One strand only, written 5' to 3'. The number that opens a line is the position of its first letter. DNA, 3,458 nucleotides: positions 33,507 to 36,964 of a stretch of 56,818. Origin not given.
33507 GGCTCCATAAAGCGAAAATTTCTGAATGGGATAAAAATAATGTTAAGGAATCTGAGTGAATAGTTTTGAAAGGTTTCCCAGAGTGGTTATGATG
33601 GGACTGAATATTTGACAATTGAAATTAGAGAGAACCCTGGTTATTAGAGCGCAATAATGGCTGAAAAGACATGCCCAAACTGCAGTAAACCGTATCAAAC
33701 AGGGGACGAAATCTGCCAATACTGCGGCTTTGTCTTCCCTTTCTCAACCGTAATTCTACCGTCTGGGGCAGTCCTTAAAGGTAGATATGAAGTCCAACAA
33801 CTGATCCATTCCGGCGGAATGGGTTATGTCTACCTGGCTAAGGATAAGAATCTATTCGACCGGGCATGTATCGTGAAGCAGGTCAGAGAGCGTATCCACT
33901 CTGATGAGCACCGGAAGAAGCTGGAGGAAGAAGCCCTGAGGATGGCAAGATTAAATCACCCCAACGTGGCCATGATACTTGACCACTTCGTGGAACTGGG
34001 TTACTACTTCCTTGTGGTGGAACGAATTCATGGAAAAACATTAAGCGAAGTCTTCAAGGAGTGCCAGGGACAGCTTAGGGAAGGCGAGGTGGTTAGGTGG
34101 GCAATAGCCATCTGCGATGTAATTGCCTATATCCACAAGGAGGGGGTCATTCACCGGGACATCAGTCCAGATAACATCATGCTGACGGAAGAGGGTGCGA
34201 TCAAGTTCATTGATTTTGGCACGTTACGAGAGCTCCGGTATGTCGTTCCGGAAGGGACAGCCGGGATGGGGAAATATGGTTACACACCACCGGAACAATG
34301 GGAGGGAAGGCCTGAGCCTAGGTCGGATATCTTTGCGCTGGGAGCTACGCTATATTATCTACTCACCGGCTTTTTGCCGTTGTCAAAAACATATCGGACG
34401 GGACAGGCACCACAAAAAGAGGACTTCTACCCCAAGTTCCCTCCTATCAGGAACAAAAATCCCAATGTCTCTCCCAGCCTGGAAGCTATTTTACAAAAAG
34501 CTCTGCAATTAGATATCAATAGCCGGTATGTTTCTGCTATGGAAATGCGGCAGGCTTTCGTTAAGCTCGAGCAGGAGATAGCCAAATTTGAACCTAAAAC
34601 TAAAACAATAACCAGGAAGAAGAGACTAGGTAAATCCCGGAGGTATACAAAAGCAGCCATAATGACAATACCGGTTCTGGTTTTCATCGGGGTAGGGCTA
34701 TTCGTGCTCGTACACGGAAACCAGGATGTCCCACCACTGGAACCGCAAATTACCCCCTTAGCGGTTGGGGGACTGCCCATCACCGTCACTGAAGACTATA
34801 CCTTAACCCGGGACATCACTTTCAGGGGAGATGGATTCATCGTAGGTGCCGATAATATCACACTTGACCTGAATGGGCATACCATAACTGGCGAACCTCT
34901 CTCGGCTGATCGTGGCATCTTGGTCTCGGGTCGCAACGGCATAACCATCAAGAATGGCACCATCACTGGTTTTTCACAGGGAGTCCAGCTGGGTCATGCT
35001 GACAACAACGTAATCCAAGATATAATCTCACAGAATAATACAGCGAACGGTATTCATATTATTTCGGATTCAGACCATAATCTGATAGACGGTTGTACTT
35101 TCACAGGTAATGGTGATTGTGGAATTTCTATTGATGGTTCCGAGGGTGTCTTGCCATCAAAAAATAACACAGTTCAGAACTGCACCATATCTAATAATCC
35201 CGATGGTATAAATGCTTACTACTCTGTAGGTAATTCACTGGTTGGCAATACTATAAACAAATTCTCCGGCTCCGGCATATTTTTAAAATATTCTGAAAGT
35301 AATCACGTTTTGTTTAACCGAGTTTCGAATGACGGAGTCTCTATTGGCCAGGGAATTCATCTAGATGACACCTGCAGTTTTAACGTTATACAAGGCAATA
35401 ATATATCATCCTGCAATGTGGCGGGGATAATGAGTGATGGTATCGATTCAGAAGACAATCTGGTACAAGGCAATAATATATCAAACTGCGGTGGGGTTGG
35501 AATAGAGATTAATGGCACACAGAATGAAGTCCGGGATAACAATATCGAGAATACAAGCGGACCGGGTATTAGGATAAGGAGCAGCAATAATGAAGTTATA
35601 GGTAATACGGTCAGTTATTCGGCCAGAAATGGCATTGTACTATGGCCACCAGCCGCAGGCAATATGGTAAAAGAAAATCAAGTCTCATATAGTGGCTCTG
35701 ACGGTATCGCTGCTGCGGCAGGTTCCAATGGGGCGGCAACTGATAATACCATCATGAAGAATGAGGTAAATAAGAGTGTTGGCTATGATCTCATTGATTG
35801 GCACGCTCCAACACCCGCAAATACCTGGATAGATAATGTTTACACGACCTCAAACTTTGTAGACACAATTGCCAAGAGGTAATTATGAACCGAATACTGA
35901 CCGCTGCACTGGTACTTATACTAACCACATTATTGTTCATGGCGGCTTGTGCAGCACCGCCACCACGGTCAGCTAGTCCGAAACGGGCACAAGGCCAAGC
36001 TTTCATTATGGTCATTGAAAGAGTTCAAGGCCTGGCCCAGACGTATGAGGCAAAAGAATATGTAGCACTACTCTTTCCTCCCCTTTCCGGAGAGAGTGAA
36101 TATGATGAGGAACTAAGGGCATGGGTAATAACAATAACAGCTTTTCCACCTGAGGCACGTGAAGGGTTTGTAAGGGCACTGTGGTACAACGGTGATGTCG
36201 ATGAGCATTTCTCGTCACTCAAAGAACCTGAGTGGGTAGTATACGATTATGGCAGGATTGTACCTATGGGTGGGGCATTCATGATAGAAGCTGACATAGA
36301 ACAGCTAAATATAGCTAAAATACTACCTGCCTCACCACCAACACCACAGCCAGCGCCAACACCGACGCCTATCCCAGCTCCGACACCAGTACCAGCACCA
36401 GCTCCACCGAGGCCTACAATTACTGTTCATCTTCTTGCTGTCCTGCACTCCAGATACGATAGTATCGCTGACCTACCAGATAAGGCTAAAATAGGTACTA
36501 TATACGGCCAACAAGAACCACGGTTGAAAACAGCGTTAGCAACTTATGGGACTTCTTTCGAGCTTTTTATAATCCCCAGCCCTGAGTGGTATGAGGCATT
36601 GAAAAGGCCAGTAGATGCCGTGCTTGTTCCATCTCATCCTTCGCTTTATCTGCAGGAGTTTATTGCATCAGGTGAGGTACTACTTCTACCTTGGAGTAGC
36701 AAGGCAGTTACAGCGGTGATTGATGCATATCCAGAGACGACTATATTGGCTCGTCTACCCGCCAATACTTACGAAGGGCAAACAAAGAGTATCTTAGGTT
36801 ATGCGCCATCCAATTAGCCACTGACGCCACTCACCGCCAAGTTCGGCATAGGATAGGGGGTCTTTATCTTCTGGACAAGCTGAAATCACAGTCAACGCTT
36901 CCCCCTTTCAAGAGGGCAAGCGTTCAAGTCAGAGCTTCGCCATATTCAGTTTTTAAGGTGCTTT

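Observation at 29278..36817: Island-borne FHA / Ser-Thr kinase / PP2C module with shuffled extracellular beta-helix and binding-protein-like domains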

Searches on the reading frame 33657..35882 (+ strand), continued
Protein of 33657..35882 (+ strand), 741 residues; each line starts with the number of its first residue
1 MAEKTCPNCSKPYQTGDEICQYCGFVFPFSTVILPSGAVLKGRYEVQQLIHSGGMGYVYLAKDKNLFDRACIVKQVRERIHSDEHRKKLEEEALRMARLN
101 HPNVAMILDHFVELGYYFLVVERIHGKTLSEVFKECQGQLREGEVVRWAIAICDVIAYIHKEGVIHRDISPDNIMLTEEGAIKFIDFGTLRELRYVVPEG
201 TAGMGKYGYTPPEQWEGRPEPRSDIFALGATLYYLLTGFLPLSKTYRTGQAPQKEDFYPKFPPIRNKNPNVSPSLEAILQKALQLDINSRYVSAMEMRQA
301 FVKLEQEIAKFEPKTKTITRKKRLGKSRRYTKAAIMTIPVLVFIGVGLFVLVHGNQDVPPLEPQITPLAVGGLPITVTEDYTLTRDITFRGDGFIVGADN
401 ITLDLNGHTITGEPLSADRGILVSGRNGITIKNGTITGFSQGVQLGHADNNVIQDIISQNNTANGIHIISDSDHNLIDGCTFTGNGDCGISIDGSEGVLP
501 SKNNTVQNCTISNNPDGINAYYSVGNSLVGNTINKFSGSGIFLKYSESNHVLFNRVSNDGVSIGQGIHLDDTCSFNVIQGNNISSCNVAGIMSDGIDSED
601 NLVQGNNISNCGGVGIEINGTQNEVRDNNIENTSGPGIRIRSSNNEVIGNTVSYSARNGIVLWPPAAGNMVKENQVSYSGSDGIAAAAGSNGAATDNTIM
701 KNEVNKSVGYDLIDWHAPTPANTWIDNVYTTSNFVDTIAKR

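Call 58: find_encoding_contigs(protein=P0034, flank=10000, max_places=1)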
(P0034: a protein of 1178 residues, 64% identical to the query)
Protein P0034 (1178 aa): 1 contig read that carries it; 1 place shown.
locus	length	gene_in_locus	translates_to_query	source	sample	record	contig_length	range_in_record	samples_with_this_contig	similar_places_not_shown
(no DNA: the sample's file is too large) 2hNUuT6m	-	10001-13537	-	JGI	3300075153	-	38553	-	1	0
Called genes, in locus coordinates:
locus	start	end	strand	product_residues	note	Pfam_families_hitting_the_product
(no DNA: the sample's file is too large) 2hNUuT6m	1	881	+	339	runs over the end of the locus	PF13646:HEAT_2 (faint), PF00498:FHA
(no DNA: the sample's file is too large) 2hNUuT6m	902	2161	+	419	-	PF00089:Trypsin, PF13365:Trypsin_2, PF00498:FHA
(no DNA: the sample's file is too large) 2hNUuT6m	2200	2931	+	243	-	-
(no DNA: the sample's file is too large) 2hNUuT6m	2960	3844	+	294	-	PF13240:Zn_Ribbon_1 (weak), PF00498:FHA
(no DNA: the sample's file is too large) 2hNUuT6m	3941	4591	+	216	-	PF00498:FHA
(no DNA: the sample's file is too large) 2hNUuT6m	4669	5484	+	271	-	PF00481:PP2C, PF13672:PP2C_2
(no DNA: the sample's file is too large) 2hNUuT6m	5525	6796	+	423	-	PF00092:VWA, PF13519:VWA_2, PF13768:VWA_3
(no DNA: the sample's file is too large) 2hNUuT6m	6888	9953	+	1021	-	PF00069:Pkinase, PF07714:PK_Tyr_Ser-Thr, PF03109:ABC1 (weak), PF14531:Kinase-like (weak), PF13385:Laminin_G_3, PF14686:fn3_3 (faint), PF08308:PEGA, PF08308:PEGA (weak), +1 more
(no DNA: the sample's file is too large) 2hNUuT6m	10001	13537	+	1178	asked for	PF13248:Zn_ribbon_3 (faint), PF00069:Pkinase, PF07714:PK_Tyr_Ser-Thr, PF14531:Kinase-like (faint), PF03109:ABC1 (weak), PF00496:SBP_bac_5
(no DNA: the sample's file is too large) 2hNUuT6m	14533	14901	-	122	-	-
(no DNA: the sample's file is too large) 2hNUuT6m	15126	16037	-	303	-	PF04909:Amidohydro_2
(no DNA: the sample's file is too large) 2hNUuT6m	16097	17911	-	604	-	PF00496:SBP_bac_5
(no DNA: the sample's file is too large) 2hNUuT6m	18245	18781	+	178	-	PF13463:HTH_27 (faint), PF01047:MarR (weak)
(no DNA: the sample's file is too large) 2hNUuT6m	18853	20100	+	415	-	PF00994:MoCF_biosynth, PF18146:CinA_KH, PF02464:CinA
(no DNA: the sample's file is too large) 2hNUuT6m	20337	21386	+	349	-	PF13624:SurA_N_3 (weak), PF00639:Rotamase, PF13616:Rotamase_3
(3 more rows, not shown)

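Call 98: search_protein_families(library=padloc, proteins=[window:33657-35879:+], max_evalue=0.00001)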
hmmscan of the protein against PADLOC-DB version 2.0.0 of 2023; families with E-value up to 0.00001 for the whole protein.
window:33657-35879:+ (741 aa): 33 families (the best 25 are shown)
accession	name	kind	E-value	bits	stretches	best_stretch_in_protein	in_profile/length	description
PDLC04042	PD-T4-6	-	9.2e-60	200.7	1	38-312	5-280/292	-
PDLC04053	PD-T4-6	-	1.8e-55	186.6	1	41-329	8-294/311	-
PDLC04047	PD-T4-6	-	2.1e-55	186.1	1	39-348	7-321/327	-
PDLC04060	PD-T4-6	-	2e-53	180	1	37-308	3-273/486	-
PDLC04061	PD-T4-6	-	2.5e-51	173.8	1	37-329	11-309/510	-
PDLC04057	PD-T4-6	-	3.2e-51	172.7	1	37-324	3-290/443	-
PDLC04045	PD-T4-6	-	7.9e-51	171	1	38-326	29-320/350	-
PDLC04044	PD-T4-6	-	2e-50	170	1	7-319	7-307/372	-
PDLC04138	mad6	-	3e-49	166.5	1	38-331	47-340/659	mads_6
PDLC04054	PD-T4-6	-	4.5e-49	165.7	1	36-316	5-285/347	-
PDLC04052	PD-T4-6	-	1.7e-45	154.2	1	39-310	6-282/496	-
PDLC04043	PD-T4-6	-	1.8e-44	150.6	1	39-309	12-282/452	-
PDLC04048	PD-T4-6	-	1.6e-42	144.1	1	37-303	5-271/354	-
PDLC04062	PD-T4-6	-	6.6e-42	142.1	1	6-322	6-315/450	-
PDLC04040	PD-T4-6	-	7e-39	132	1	50-303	2-264/547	-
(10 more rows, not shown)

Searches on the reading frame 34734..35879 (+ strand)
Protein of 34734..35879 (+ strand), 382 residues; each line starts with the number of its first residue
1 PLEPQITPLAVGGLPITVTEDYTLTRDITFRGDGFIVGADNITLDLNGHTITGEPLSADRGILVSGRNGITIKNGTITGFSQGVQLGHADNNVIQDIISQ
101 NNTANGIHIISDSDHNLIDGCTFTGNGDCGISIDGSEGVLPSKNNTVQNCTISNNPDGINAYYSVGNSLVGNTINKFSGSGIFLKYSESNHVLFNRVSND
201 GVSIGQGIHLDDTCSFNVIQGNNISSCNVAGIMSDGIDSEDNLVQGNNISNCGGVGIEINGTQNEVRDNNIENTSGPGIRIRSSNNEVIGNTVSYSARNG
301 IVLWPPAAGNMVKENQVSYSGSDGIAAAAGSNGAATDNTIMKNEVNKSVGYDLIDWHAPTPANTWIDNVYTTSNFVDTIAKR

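Call 97: search_solved_structures(query=window:34734-35879:+, max_evalue=0.01)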
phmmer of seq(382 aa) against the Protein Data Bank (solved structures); distinct sequences matched with E-value up to 0.01: 0.

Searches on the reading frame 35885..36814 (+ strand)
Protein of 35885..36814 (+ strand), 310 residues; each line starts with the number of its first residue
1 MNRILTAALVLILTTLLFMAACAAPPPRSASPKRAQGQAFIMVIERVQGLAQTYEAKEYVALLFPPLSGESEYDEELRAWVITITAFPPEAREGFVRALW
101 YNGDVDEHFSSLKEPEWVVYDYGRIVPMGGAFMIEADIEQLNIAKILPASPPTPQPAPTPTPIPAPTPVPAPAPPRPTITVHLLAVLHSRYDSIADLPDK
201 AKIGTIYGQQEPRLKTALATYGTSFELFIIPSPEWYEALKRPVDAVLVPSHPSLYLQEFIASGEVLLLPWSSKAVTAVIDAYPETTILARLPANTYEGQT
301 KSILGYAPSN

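Call 3: search_protein_families(library=pfam, proteins=[window:35885-36814:+], max_evalue=0.01)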
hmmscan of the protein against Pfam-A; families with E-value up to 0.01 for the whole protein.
window:35885-36814:+ (310 aa): 0 families

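Call 4: search_protein_families(library=ncbifam, proteins=[window:35885-36814:+], max_evalue=0.01)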
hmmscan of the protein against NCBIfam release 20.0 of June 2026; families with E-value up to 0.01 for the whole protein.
window:35885-36814:+ (310 aa): 1 family
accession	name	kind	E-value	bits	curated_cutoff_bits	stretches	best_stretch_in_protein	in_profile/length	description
NF033186.1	internalin_K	exception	0.0037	15.8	1100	1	146-180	508-543/604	class 1 internalin InlK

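Call 10: find_homologous_proteins(query=window:35885-36814:+, max_evalue=0.001)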
Query window:35885-36814:+ (310 aa): 8 proteins with E <= 0.001 among 8000 candidates.
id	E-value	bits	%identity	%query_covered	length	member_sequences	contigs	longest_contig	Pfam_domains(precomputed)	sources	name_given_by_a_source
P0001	9.4e-201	683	100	100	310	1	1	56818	-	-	-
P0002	1.2e-135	470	70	100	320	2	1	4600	-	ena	-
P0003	1.3e-84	302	83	48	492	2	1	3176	PF03480.19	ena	-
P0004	1.4e-83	299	81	48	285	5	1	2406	-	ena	-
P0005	6.0e-83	296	81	48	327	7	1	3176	PF00085.27,PF08534.17,PF13905.13,PF00578.28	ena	-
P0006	1.1e-79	286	85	50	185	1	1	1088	-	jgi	-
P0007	2.9e-76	275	74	48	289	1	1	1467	-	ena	-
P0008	8.5e-48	181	66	41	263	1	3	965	-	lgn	-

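Call 12: find_encoding_contigs(protein=P0002, flank=10000)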
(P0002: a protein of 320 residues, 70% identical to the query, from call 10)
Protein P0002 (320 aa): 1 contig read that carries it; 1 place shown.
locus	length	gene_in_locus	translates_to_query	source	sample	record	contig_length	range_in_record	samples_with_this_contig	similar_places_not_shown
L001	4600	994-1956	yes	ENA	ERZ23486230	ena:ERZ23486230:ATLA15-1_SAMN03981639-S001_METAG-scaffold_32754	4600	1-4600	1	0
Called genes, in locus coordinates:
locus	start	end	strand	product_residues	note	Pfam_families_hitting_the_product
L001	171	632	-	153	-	-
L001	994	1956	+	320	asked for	-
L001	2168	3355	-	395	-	PF02771:Acyl-CoA_dh_N, PF02770:Acyl-CoA_dh_M, PF00441:Acyl-CoA_dh_1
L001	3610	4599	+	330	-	?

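Call 49: predict_structure(alignment_id=A3)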
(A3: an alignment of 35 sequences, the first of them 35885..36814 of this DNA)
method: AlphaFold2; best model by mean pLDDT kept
length: 310 residues; sequences in the alignment: 35
mean_pLDDT: 70.2   pTM: 0.50
mean pLDDT of the five models: 70.2, 70.1, 70.1, 70.0, 69.5
residues with pLDDT >= 90: 129; 70-90: 35; 50-70: 31; < 50: 115
segments of 3 or more residues with pLDDT < 50: 28-37, 51-154
pLDDT, mean of each block of 10 residues (from residue 1): 83 80 52 45 54 45 42 39 38 36 42 35 34 42 41 50 73 84 97 97 95 98 97 98 97 97 98 98 98 95 96
secondary structure, 60 per line:
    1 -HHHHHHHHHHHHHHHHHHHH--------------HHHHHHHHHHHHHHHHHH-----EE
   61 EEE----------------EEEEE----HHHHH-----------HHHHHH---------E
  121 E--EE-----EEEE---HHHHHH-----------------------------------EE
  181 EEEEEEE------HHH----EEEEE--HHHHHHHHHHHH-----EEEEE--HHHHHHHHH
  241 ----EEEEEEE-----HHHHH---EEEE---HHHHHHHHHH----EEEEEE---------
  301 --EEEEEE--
elements in order: H2-21 H36-53 E59-63 E80-84 H89-93 H105-110 E131-134 H138-143 E179-187 E201-205 H208-219 E225-229 H232-240 E245-251 H257-261 E265-268 H272-281 E286-291 E303-308

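Call 54: fold_search(model_id=the predicted structure, library=pdb)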
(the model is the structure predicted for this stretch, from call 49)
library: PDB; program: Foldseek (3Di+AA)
matches with E <= 10: 851; with E <= 0.001: 9
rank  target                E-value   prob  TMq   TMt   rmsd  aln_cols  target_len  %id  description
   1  9ibp_B                1.3e-07  1.00  0.35  0.35   3.2       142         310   20  VCA0144 from Vibrio cholerae (released 2025-12-24)
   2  8u79                  7.0e-07  1.00  0.35  0.36   5.0       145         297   17  Crystal Structure of Substrate Binding Protein of Thermus thermophilus TAXI-TRAP protein with L-glutamate (released 2025-03-19)
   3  9ibp_A                7.5e-07  1.00  0.35  0.35   3.2       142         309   21  VCA0144 from Vibrio cholerae (released 2025-12-24)
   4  1us4                  7.9e-07  1.00  0.35  0.36   5.0       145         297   17  PUTATIVE GLUR0 LIGAND BINDING CORE WITH L-GLUTAMATE (released 2003-11-19)
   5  9ibo                  1.3e-06  1.00  0.35  0.36   3.5       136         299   20  VC0430/VcGluP bound to glutamate (released 2025-12-24)
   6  8s4j                  2.4e-06  1.00  0.35  0.36   3.5       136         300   19  Structure, substrate selectivity determinants and membrane interactions of a Glutamate-specific TAXI TRAP binding protei (released 2024-11-06)
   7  4ddd                  8.2e-06  1.00  0.36  0.37   3.0       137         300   17  Crystal structure of an immunogenic protein from ehrlichia chaffeensis (released 2012-05-23)
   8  4g4p                  5.3e-04  1.00  0.24  0.30   6.7       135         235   15  Crystal structure of glutamine-binding protein from Enterococcus faecalis at 1.5 A (released 2013-07-17)
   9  2vd3_B                6.3e-04  1.00  0.22  0.24  18.8       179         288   11  The structure of histidine inhibited HisG from Methanobacterium thermoautotrophicum (released 2008-11-04)
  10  2x26_A                1.2e-03  1.00  0.23  0.23   5.5       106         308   19  Crystal structure of the periplasmic aliphatic sulphonate binding protein SsuA from Escherichia coli (released 2010-04-14)
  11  1nh8                  1.6e-03  0.99  0.22  0.24  17.7       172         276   12  ATP PHOSPHORIBOSYLTRANSFERASE (ATP-PRTASE) FROM MYCOBACTERIUM TUBERCULOSIS IN COMPLEX WITH AMP AND HISTIDINE (released 2003-02-11)
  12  9p4d_C                1.7e-03  1.00  0.23  0.30   4.0        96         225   22  Crystal Structure of Engineered glutamine binding protein and a Gd-DOTA ligand - Gln bound (released 2026-01-14)
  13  1ii5                  1.9e-03  1.00  0.21  0.27   4.3        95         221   10  CRYSTAL STRUCTURE OF THE GLUR0 LIGAND BINDING CORE COMPLEX WITH L-GLUTAMATE (released 2001-09-19)
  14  5u99                  2.2e-03  1.00  0.24  0.27  15.0       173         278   12  Transition state analysis of adenosine triphosphate phosphoribosyltransferase (released 2017-09-20)
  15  4oen_B                2.3e-03  1.00  0.23  0.31   3.4        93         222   24  Crystal structure of the second substrate binding domain of a putative amino acid ABC transporter from Streptococcus p (released 2014-01-22)
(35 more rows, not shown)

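Call 72: search_solved_structures(query=A3, max_evalue=1, show_alignments=4)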
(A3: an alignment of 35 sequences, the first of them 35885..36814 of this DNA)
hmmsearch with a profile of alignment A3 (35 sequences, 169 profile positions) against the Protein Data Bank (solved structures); distinct sequences matched with E-value up to 1: 27.
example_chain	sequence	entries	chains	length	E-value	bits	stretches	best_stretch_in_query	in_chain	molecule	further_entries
9ibo_A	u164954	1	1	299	2.8e-08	37.2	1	38-166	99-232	TAXI family TRAP transporter solute-binding subunit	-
8s4j_A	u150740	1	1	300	2.8e-08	37.2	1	38-166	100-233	TAXI family TRAP transporter solute-binding subunit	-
2x26_A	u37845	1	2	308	3.1e-06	30.5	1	33-106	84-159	PERIPLASMIC ALIPHATIC SULPHONATES-BINDING PROTEIN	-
2v25_A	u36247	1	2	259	7.4e-05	26.1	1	37-106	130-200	MAJOR CELL-BINDING FACTOR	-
9oz4_A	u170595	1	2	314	9.4e-05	25.7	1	39-166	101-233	TRAP transporter solute receptor, TAXI family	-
1us4_A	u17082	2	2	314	0.00038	23.8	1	37-155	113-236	PUTATIVE GLUR0 LIGAND BINDING CORE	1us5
8u79_A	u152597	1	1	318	0.00039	23.7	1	37-155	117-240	Immunogenic protein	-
3e4r_A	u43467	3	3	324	0.0011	22.2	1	32-107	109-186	Nitrate transport protein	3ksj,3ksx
4ddd_A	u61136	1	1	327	0.0012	22.2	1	42-143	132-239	Immunogenic protein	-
6ssy_A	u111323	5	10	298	0.0016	21.8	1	39-115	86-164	Taurine-binding periplasmic protein | Taurine ABC transporter substrate-binding protein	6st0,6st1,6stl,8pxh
4f3p_A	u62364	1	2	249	0.0024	21.2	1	44-104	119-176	Glutamine-binding periplasmic protein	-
4oen_A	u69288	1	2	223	0.0061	19.8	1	34-104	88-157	Second substrate binding domain of putative amino acid ABC transporter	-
6h30_A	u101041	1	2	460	0.0067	19.7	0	42-100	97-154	Glutamine ABC transporter permease and substrate binding protein protein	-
3uif_A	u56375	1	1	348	0.014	18.7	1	34-101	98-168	Sulfonate ABC transporter, periplasmic sulfonate-binding protein SsuA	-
4zv1_A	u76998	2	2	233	0.052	16.8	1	44-106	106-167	AncQR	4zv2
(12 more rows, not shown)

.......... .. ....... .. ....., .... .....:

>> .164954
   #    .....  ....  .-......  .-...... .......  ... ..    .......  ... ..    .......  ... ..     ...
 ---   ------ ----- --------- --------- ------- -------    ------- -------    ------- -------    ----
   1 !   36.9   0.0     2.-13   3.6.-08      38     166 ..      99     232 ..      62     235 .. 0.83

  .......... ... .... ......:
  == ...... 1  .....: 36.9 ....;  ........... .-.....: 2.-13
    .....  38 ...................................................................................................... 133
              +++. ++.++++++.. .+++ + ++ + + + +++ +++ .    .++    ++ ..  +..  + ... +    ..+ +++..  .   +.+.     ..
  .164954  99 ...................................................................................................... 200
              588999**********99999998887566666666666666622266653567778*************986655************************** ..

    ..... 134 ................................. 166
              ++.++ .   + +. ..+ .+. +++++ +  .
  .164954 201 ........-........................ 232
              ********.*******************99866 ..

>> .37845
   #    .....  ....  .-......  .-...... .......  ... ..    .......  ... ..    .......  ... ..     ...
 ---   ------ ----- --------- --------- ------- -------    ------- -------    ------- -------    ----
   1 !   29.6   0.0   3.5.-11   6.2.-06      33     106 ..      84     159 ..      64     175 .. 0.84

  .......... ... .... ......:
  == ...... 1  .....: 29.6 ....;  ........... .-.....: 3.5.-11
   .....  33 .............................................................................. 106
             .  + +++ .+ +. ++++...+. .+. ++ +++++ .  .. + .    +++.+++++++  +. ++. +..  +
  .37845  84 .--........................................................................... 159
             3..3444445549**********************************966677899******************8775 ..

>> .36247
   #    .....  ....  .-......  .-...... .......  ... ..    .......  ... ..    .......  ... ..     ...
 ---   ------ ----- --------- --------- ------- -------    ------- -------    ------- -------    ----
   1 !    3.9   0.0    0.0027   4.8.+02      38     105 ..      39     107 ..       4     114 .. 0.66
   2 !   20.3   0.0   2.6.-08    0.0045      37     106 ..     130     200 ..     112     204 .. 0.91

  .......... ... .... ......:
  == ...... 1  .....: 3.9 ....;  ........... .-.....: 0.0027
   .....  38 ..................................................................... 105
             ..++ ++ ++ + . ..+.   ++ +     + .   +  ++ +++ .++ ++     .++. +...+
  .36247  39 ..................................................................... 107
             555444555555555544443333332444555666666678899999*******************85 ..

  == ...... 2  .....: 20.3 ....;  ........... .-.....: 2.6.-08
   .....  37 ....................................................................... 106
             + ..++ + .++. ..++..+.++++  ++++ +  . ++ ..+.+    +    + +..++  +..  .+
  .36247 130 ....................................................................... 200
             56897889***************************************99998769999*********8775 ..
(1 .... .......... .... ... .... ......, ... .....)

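Call 79: find_encoding_contigs(protein=P0003, flank=10000, max_places=3)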
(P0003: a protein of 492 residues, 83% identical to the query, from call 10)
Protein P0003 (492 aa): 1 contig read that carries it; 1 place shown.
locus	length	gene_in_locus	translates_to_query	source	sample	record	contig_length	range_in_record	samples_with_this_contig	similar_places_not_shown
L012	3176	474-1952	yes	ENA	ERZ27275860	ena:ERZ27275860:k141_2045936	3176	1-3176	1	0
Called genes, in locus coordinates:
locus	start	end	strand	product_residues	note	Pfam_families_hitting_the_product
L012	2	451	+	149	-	?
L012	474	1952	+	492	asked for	PF03480:DctP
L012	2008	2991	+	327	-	PF00578:AhpC-TSA, PF08534:Redoxin, PF00085:Thioredoxin (faint), PF13905:Thioredoxin_8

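Call 98: search_protein_families(library=padloc, proteins=[window:35885-36814:+], max_evalue=0.00001)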
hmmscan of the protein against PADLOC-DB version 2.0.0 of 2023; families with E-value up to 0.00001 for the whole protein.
window:35885-36814:+ (310 aa): 0 families
